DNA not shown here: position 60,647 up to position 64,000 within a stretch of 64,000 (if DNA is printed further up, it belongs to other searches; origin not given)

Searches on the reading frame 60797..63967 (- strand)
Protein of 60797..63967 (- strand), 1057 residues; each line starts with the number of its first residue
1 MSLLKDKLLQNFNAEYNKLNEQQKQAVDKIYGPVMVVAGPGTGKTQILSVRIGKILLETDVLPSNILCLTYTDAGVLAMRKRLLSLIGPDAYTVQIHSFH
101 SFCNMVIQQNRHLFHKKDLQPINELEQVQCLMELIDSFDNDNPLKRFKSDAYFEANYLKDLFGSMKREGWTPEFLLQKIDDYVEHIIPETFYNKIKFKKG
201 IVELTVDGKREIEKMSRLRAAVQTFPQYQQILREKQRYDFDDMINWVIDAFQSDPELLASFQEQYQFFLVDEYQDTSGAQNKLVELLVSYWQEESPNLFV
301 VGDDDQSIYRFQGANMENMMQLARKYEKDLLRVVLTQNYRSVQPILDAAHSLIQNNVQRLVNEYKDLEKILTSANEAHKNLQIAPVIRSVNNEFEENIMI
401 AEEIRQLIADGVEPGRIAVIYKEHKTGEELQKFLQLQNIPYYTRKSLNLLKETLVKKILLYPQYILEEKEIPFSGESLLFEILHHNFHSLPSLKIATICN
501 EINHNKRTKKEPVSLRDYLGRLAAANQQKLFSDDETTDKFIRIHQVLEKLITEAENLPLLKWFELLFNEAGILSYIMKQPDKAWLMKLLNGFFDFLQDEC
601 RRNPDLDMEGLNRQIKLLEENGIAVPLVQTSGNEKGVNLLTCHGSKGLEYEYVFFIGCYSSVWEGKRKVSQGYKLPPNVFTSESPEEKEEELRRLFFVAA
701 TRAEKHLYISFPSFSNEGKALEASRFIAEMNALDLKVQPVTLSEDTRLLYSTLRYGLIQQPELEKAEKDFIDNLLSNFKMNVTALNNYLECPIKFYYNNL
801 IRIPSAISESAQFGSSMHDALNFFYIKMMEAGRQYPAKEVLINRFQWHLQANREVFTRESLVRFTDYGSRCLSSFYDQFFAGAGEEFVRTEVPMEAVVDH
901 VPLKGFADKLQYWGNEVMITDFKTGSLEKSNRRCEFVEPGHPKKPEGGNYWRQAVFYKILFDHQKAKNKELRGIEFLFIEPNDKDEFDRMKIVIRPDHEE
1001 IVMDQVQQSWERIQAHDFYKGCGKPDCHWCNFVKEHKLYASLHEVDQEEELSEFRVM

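Call 24: search_protein_families(library=pfam, proteins=[window:60797-63967:-], max_evalue=0.001)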
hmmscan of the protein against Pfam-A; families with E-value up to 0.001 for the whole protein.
window:60797-63967:- (1057 aa): 6 families
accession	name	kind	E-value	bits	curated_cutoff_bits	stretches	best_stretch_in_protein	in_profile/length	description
PF00580.27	UvrD-helicase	-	7.7e-60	203.3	23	1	19-326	1-270/271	UvrD/REP helicase N-terminal domain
PF13361.12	UvrD_C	-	3.9e-29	102.6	25.6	1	333-711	1-347/350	UvrD-like helicase C-terminal domain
PF12705.13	PDDEXK_1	-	7e-18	65.9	22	1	780-1032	2-242/247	PD-(D/E)XK nuclease superfamily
PF13245.12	AAA_19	-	2.3e-15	57.4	25.1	1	23-311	1-133/134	AAA domain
PF13538.12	UvrD_C_2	-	3.4e-10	40.1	27.4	1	679-709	18-51/52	UvrD-like helicase C-terminal domain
PF13604.12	AAA_30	-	1.4e-05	25.4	27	0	18-50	1-37/191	AAA domain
